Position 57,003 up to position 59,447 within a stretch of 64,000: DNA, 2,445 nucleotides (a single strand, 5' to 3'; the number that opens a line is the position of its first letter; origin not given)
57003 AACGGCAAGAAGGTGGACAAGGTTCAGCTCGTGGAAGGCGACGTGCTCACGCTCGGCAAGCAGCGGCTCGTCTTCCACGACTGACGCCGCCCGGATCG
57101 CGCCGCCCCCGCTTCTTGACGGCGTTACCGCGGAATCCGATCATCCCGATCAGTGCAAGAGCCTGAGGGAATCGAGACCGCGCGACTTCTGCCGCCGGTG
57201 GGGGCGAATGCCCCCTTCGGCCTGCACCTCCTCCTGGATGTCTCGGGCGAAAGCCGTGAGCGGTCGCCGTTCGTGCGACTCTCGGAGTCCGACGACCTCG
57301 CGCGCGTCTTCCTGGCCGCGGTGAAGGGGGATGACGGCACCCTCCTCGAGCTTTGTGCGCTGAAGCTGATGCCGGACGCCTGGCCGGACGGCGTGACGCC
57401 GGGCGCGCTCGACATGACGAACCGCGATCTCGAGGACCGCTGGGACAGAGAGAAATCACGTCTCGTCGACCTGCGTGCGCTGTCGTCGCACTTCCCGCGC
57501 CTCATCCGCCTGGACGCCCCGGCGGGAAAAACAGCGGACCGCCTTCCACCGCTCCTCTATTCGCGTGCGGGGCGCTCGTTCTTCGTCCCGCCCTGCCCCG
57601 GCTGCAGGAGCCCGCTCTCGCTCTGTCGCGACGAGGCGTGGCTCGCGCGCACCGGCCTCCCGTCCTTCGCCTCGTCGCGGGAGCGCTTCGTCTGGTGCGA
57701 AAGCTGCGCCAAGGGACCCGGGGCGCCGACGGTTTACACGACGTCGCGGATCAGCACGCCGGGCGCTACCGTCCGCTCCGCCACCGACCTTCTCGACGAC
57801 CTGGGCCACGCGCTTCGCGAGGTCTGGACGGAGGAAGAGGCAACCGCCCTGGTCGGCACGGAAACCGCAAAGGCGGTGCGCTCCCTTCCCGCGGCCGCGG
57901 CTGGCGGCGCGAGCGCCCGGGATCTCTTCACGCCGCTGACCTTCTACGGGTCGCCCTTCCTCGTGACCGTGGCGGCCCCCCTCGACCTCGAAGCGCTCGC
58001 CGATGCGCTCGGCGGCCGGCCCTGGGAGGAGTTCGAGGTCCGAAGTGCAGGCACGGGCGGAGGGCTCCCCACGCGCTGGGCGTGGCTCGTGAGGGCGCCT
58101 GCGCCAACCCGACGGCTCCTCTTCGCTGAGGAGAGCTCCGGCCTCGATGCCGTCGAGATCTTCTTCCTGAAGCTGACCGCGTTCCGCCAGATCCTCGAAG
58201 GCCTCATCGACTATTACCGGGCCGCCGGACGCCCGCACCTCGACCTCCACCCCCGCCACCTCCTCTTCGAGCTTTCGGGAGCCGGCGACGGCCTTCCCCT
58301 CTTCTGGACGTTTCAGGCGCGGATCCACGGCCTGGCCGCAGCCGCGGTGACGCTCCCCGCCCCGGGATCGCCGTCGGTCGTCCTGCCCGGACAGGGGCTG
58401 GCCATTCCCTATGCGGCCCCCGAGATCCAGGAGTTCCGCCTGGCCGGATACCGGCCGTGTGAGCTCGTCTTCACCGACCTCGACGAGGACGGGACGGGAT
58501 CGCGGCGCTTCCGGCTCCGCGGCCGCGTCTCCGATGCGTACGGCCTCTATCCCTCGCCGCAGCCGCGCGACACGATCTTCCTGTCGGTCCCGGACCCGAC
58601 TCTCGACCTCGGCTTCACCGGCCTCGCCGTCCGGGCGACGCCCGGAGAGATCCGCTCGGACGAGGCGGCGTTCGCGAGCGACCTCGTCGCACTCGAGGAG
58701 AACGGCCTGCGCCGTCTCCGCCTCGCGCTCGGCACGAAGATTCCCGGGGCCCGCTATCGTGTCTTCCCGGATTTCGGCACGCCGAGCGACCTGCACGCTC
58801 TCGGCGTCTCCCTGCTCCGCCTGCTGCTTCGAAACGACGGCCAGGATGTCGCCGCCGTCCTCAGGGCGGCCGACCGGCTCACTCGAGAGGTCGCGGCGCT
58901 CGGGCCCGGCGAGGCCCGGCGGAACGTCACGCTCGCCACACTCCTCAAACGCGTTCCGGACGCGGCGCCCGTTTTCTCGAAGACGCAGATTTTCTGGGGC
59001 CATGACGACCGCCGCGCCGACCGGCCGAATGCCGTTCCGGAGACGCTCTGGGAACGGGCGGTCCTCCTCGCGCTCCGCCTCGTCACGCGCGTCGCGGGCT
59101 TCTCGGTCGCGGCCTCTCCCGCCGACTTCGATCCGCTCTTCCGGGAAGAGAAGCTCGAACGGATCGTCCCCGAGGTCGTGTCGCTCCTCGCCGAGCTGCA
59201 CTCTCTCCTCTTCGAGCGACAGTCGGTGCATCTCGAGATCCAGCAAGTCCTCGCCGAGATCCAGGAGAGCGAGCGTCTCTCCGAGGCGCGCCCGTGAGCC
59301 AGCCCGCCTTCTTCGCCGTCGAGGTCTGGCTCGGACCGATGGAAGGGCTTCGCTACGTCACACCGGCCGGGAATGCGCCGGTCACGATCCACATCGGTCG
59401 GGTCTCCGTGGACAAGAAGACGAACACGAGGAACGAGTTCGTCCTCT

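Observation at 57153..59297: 714-aa soluble kinase-fold protein with a degenerate active site and a Cys-rich insert, wedged between two FHA genes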

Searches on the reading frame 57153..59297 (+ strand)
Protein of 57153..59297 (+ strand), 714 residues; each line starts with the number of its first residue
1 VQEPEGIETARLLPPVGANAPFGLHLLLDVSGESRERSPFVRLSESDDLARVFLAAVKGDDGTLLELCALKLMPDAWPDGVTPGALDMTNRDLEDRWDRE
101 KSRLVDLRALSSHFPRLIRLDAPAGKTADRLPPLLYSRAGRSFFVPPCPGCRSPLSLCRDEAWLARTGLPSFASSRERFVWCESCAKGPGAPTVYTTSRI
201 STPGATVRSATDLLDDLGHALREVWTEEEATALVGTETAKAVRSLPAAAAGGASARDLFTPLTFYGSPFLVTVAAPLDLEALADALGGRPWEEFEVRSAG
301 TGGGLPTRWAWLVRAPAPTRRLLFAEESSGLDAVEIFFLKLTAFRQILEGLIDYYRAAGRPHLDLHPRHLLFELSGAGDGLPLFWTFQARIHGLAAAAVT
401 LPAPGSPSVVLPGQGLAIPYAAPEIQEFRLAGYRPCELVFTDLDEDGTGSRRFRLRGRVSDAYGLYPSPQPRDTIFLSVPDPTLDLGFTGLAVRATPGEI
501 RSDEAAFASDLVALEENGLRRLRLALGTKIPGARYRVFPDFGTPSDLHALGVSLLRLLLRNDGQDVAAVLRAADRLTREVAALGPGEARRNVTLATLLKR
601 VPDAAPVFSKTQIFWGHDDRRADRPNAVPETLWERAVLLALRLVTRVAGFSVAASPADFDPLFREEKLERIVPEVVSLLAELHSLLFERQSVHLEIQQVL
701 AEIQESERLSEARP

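Call 4: search_protein_families(library=pfam, proteins=[window:57153-59297:+], max_evalue=1)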
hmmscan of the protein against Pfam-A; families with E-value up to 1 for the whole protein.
window:57153-59297:+ (714 aa): 1 family
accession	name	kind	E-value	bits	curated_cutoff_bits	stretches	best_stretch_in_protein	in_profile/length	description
PF14354.12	Lar_restr_allev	-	0.044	14.5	28.6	1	146-191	4-34/58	Restriction alleviation protein Lar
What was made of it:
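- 57573..58124 (+): Inserted domain 1 (aa 141-324). It holds a Cys4 zinc-ribbon-like cluster, C148-P-G-C151 ... C182-x-x-C185 (57594-57707), plus the near-universal C158-R-D160 and L-G-G287-288 motifs. Aa 295-320 are disordered. Only a weak Zn-ribbon Pfam hit (Lar_restr_allev, E = 0.044; call 4).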

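Call 6: find_homologous_proteins(query=window:57153-59297:+)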
Query window:57153-59297:+ (714 aa): 104 proteins with E <= 0.001 among 8000 candidates.
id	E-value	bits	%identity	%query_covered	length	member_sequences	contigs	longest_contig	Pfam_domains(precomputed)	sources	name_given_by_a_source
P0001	0.0e+0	1571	99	100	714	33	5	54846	-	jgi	jgi:hypothetical protein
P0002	0.0e+0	1442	90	100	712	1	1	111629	-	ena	-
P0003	0.0e+0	1432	90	100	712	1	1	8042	-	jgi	jgi:hypothetical protein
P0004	0.0e+0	1411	89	100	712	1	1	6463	-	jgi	jgi:hypothetical protein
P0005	0.0e+0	1406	88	100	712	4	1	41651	-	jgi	jgi:hypothetical protein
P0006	0.0e+0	1390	89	97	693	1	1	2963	-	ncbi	ncbi:MAG: hypothetical protein ACHQM4_12290, partial [Thermoanaerobaculia bacterium]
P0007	0.0e+0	1382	87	100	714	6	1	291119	-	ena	-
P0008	0.0e+0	1379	87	100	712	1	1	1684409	-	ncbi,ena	-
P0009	0.0e+0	1376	86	100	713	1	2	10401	-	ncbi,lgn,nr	ncbi:MAG TPA: hypothetical protein VKS23_08795 [Thermoanaerobaculia bacterium]|nr:hypothetical prote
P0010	0.0e+0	1376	86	100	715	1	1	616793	-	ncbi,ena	-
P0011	0.0e+0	1324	83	100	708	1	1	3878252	-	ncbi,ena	-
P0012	0.0e+0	1290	81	100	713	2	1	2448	-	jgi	jgi:hypothetical protein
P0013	0.0e+0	1280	81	100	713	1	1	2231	-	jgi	jgi:hypothetical protein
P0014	0.0e+0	1276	81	100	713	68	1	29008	-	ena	-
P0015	0.0e+0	1273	82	97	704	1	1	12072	-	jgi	jgi:hypothetical protein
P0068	4.4e-152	526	43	100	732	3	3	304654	-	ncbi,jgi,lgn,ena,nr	ncbi:MAG TPA: hypothetical protein VMR54_10985 [Thermoanaerobaculia bacterium]|nr:hypothetical prote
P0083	1.2e-142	495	40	98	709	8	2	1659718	-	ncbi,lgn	ncbi:MAG: hypothetical protein U0529_10195 [Thermoanaerobaculia bacterium]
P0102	3.5e-69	252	31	96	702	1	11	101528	-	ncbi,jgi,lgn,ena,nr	ncbi:MAG TPA: hypothetical protein P5234_11085 [Thermoanaerobaculaceae bacterium]|nr:hypothetical pr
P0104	1.4e-13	68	24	99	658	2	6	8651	-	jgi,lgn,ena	jgi:hypothetical protein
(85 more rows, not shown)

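Call 7: search_protein_families(library=ncbifam, proteins=[window:57153-59297:+], max_evalue=1)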
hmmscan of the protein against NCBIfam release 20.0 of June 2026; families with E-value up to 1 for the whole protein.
window:57153-59297:+ (714 aa): 0 families
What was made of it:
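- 57153..59297 (+): Gene X: 714-aa soluble kinase-fold protein (degenerate active site), first conserved gene of the T6SS membrane-complex operon. No Pfam or NCBIfam hit (calls 4, 7).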

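Call 8: search_solved_structures(query=window:57153-59297:+, max_evalue=10)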
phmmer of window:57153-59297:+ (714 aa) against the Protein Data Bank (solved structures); distinct sequences matched with E-value up to 10: 6.
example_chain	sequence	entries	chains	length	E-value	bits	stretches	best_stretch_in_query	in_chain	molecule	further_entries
2o2v_B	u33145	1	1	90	0.31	12.6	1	512-567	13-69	Mitogen-activated protein kinase kinase kinase 3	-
2jrh_A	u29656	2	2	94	0.38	12.3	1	512-568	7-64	Mitogen-activated protein kinase kinase kinase 3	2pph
2c60_A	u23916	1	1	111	0.48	12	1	512-567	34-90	HUMAN MITOGEN-ACTIVATED PROTEIN KINASE KINASE KINASE 3 ISOFORM 2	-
4y5o_B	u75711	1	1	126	0.66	11.6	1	512-567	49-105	Mitogen-activated protein kinase kinase kinase 3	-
9dx0_A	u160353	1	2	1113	0.89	11.1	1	141-191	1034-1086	GATOR2 complex protein MIOS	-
9dx2_A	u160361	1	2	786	4.8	8.7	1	145-191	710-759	GATOR2 complex protein MIOS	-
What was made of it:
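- Tried and rejected: Pfam, NCBIfam and single-sequence PDB searches of X found nothing usable (calls 4, 7, 8).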

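Call 12: search_solved_structures(query=A1, max_evalue=10, show_alignments=3)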
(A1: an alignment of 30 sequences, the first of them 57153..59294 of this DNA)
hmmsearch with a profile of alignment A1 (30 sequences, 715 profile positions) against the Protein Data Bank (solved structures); distinct sequences matched with E-value up to 10: 22.
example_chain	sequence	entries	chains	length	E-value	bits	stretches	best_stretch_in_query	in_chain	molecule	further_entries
5tvt_A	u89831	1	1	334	0.061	14.8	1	346-379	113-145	Maternal embryonic leucine zipper kinase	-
5ih8_A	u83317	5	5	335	0.062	14.8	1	346-379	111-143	Maternal embryonic leucine zipper kinase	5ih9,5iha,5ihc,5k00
6vxr_A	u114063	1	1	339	0.063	14.8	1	346-379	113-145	Maternal embryonic leucine zipper kinase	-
5twl_A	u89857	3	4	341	0.064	14.8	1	346-379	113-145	Maternal embryonic leucine zipper kinase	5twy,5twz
6gvx_A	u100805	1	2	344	0.065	14.7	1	346-379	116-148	Maternal embryonic leucine zipper kinase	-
5twu_A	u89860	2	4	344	0.065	14.7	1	346-379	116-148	Maternal embryonic leucine zipper kinase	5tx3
4ixp_A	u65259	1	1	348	0.066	14.7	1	346-379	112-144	Maternal embryonic leucine zipper kinase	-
4bky_A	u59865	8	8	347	0.066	14.7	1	346-379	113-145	MATERNAL EMBRYONIC LEUCINE ZIPPER KINASE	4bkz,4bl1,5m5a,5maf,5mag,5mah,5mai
9f31_A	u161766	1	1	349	0.067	14.7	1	346-379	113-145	Maternal embryonic leucine zipper kinase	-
4cqg_A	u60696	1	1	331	0.073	14.6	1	346-378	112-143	Maternal embryonic leucine zipper kinase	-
4bfm_A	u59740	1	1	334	0.075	14.5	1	346-378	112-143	MATERNAL EMBRYONIC LEUCINE ZIPPER KINASE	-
4d2p_A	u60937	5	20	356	0.12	13.9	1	346-379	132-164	MATERNAL EMBRYONIC LEUCINE ZIPPER KINASE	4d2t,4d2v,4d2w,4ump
4umq_A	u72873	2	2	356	0.12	13.9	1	346-379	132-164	MATERNAL EMBRYONIC LEUCINE ZIPPER KINASE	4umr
4umt_A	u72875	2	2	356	0.12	13.9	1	346-379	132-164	MATERNAL EMBRYONIC LEUCINE ZIPPER KINASE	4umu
4ynz_A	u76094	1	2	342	0.21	13.1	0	346-377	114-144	Serine/threonine-protein kinase BRSK2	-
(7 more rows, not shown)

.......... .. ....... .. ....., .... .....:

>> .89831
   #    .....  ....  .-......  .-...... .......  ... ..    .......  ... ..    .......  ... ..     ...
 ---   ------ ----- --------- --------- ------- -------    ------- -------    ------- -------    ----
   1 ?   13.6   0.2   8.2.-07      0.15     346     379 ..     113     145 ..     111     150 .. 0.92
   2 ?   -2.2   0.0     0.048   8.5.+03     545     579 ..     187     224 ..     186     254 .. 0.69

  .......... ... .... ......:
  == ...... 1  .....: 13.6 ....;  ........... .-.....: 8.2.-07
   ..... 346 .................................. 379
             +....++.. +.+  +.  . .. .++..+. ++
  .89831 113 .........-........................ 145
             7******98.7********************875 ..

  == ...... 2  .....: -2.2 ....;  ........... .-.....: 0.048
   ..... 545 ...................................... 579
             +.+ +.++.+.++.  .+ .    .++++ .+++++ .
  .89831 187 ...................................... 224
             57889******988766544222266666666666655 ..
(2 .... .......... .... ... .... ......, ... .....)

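Call 14: find_encoding_contigs(protein=P0001, flank=10000, max_places=2)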
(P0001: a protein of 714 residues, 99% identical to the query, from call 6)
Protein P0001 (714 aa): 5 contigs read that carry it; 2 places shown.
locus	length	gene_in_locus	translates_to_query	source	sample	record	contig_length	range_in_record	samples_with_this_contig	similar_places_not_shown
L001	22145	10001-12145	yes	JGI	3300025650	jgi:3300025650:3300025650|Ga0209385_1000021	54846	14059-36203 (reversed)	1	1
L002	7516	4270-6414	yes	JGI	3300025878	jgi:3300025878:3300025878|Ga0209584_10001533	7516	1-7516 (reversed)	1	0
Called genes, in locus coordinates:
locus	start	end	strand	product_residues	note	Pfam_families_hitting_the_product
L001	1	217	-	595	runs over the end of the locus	-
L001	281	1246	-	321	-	PF00348:polyprenyl_synt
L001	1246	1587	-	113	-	PF01740:STAS, PF13466:STAS_2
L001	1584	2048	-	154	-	PF13581:HATPase_c_2, PF02518:HATPase_c (weak)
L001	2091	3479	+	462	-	PF26686:DUF8575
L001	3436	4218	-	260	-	PF02517:Rce1-like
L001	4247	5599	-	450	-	PF00563:EAL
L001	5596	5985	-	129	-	PF00072:Response_reg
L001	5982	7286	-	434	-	PF02518:HATPase_c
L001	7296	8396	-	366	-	PF00990:GGDEF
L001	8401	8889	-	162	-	PF00376:MerR (weak), PF13411:MerR_1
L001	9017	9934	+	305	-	PF16697:Yop-YscD_cpl, PF00498:FHA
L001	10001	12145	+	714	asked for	-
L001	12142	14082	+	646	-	PF00498:FHA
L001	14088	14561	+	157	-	-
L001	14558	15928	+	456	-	PF05936:T6SS_VasE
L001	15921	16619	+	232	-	PF09850:DotU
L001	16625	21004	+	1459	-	PF14331:IcmF-related_N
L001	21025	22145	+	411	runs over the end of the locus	PF09867:TagF_N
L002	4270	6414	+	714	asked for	-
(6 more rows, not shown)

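Call 15: find_encoding_contigs(protein=P0083, flank=10000, max_places=2)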
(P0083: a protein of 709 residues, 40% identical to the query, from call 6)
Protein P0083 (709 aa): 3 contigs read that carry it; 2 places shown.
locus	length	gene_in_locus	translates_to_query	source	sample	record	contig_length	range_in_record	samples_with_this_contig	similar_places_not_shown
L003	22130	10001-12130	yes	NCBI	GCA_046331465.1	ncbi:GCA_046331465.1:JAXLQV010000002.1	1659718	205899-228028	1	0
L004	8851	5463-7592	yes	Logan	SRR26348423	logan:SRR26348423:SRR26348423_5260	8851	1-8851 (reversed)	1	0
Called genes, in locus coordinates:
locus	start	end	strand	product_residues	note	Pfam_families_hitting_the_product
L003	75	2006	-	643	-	PF06480:FtsH_ext, PF00004:AAA, PF07728:AAA_5 (faint), PF17862:AAA_lid_3, PF01434:Peptidase_M41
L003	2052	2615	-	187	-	PF00156:Pribosyltran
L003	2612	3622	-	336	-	PF01171:ATP_bind_3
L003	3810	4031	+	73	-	-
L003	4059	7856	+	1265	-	PF10101:DUF2339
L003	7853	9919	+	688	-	PF13163:DUF3999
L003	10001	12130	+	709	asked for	-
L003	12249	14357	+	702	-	PF00498:FHA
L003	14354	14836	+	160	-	-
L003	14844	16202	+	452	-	PF05936:T6SS_VasE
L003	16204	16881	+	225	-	PF09850:DotU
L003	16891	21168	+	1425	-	PF14331:IcmF-related_N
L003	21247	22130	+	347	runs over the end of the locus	PF09867:TagF_N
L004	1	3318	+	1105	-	?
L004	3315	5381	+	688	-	PF13163:DUF3999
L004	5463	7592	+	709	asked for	-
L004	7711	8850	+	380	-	?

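Call 16: find_encoding_contigs(protein=P0102, flank=10000, max_places=2)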
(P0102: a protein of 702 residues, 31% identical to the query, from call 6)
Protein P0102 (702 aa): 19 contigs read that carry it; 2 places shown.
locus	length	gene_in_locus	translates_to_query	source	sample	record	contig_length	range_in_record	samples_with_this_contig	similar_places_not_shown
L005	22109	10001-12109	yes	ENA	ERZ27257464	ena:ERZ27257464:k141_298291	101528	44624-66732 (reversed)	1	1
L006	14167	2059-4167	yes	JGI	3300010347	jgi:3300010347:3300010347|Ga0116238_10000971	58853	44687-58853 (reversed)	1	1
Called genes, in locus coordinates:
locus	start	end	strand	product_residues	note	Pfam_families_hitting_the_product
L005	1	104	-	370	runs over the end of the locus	PF02350:Epimerase_2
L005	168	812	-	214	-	PF25084:LbH_EIF2B, PF00132:Hexapep, PF14602:Hexapep_2 (weak), PF25087:GMPPB_C (weak), PF00132:Hexapep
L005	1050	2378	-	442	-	PF03446:NAD_binding_2, PF03721:UDPG_MGDP_dh_N, PF00984:UDPG_MGDP_dh, PF03720:UDPG_MGDP_dh_C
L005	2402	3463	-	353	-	PF04321:RmlD_sub_bind (weak), PF01370:Epimerase, PF16363:GDP_Man_Dehyd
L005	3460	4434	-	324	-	PF04321:RmlD_sub_bind (weak), PF01370:Epimerase, PF16363:GDP_Man_Dehyd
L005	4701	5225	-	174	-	PF02357:NusG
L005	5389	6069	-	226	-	-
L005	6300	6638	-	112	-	PF01609:DDE_Tnp_1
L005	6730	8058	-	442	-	PF14236:DruA, PF13808:DDE_Tnp_1_assoc, PF01609:DDE_Tnp_1 (weak)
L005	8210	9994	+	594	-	PF05591:T6SS_VipA, PF05943:VipB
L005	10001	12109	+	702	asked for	-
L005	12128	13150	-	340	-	-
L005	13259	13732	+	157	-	PF00581:Rhodanese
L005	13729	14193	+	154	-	PF07291:MauE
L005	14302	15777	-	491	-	PF02347:GDC-P, PF00266:Aminotran_5, PF21478:GcvP2_C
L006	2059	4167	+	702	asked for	-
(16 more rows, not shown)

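Call 19: find_encoding_contigs(protein=P0104, flank=10000, max_places=3)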
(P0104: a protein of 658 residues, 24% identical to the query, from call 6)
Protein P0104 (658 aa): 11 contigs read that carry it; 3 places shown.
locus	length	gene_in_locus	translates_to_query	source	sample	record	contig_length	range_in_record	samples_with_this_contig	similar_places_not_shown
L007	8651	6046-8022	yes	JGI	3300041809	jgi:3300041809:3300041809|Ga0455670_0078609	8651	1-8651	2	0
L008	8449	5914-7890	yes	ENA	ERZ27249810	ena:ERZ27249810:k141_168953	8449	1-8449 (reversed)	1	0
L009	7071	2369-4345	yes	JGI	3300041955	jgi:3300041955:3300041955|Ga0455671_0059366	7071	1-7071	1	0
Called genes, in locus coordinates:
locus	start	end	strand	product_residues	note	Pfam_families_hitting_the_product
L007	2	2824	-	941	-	?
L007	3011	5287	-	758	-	PF18998:Flg_new_2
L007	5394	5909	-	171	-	-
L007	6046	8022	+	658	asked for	-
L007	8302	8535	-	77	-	-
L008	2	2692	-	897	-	?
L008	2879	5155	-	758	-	PF18998:Flg_new_2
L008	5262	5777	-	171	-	-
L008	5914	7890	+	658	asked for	-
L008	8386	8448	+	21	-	?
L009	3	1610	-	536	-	?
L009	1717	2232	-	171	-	-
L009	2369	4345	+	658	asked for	-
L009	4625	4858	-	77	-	-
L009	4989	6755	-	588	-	-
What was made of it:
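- Tried and rejected: This is uninformative (call 19).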

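Call 20: find_encoding_contigs(protein=P0068, flank=10000, max_places=1)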
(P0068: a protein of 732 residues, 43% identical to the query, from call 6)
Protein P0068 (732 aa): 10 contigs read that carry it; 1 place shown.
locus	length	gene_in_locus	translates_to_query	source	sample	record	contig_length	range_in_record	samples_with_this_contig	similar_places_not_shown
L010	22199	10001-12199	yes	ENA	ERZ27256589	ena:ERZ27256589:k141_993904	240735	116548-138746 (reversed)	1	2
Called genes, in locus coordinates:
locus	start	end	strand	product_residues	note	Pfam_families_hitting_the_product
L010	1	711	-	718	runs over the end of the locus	PF03030:H_PPase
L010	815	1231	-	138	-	PF02472:ExbD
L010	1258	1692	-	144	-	PF02472:ExbD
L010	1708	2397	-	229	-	PF01618:MotA_ExbB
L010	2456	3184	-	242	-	-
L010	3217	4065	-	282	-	PF13432:TPR_16 (faint), PF00515:TPR_1 (faint), PF07719:TPR_2 (faint), PF13181:TPR_8 (faint), PF13414:TPR_11 (weak), PF13424:TPR_12 (faint), PF13428:TPR_14 (faint), PF14559:TPR_19 (weak), +6 more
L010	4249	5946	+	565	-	-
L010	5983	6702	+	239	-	PF09837:DUF2064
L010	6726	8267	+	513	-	PF03853:YjeF_N, PF01256:Carb_kinase, PF08543:Phos_pyr_kin (weak), PF02110:HK (weak)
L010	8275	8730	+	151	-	PF02367:TsaE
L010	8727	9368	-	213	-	PF13505:OMP_b-brl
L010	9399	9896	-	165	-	PF08534:Redoxin, PF00578:AhpC-TSA, PF00085:Thioredoxin, PF13905:Thioredoxin_8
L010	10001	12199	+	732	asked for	-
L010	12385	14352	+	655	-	PF00498:FHA, PF02861:Clp_N (weak)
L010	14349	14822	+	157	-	-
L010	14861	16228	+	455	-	PF05936:T6SS_VasE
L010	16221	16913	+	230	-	PF09850:DotU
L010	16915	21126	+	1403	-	PF14331:IcmF-related_N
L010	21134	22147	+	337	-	PF09867:TagF_N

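Call 21: predict_structure(alignment_id=A1)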
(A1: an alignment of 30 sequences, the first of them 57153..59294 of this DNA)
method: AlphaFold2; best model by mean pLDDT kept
length: 714 residues; sequences in the alignment: 30
mean_pLDDT: 82.2   pTM: 0.82
mean pLDDT of the five models: 82.2, 81.4, 81.1, 80.6, 79.5
residues with pLDDT >= 90: 280; 70-90: 310; 50-70: 76; < 50: 48
segments of 3 or more residues with pLDDT < 50: 1-4, 80-85, 124-127, 249-251, 295-310, 312-320
pLDDT, mean of each block of 10 residues (from residue 1): 60 77 83 62 67 85 80 75 60 86 87 84 57 92 93 94 92 91 88 86 83 92 92 92 73 75 92 84 84 47 41 43 71 91 94 89 87 66 70 74 79 78 87 93 85 93 93 89 81 92 94 88 91 91 90 94 88 93 75 89 93 90 90 96 91 85 85 94 78 65 76 51
secondary structure, 60 per line:
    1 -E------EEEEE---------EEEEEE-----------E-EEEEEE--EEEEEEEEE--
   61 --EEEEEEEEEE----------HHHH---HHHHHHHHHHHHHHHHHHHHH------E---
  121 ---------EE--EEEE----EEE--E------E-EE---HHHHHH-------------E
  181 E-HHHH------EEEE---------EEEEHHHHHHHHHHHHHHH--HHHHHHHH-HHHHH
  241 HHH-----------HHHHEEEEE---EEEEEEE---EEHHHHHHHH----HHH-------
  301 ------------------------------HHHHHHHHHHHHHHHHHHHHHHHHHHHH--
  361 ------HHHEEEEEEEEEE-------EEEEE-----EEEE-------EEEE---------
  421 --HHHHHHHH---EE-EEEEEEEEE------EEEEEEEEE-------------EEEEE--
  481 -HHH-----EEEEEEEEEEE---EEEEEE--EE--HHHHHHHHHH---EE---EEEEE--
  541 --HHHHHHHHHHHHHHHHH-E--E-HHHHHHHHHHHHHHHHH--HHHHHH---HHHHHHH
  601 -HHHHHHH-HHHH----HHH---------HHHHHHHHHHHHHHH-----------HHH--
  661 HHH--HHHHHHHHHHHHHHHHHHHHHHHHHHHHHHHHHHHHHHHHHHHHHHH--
elements in order (helices of 4 or more, strands of 3 or more residues): E9-13 E23-28 E42-47 E50-58 E63-72 H83-86 H90-110 E134-137 E142-144 H161-166 H183-186 E193-196 E206-209 H210-224 H227-234 H236-243 H255-258 E259-263 E267-273 H279-286 H331-358 E370-379 E387-391 E397-400 E408-411 H423-430 E437-445 E452-460 E474-478 E490-500 E504-509 H516-525 E534-538 H543-559 H566-582 H585-590 H594-600 H602-608 H610-613 H630-644 H666-712
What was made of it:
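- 58449..58763 (+): Inserted domain 2 (aa 433-537): beta-rich module between APE and helix F. It contains the family-invariant D473. AF2 strands 437-538, pLDDT about 90 (call 21).
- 59148..59294 (+): C-terminal long helix (aa 666-714). AF2 helix 666-712 (call 21).
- On Eukaryotic-like (Hanks) protein kinase domain, Pfam PF00069: AF2 secondary structure is consistent (call 21).
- Checked: The C-terminus is helical in the model (call 21).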
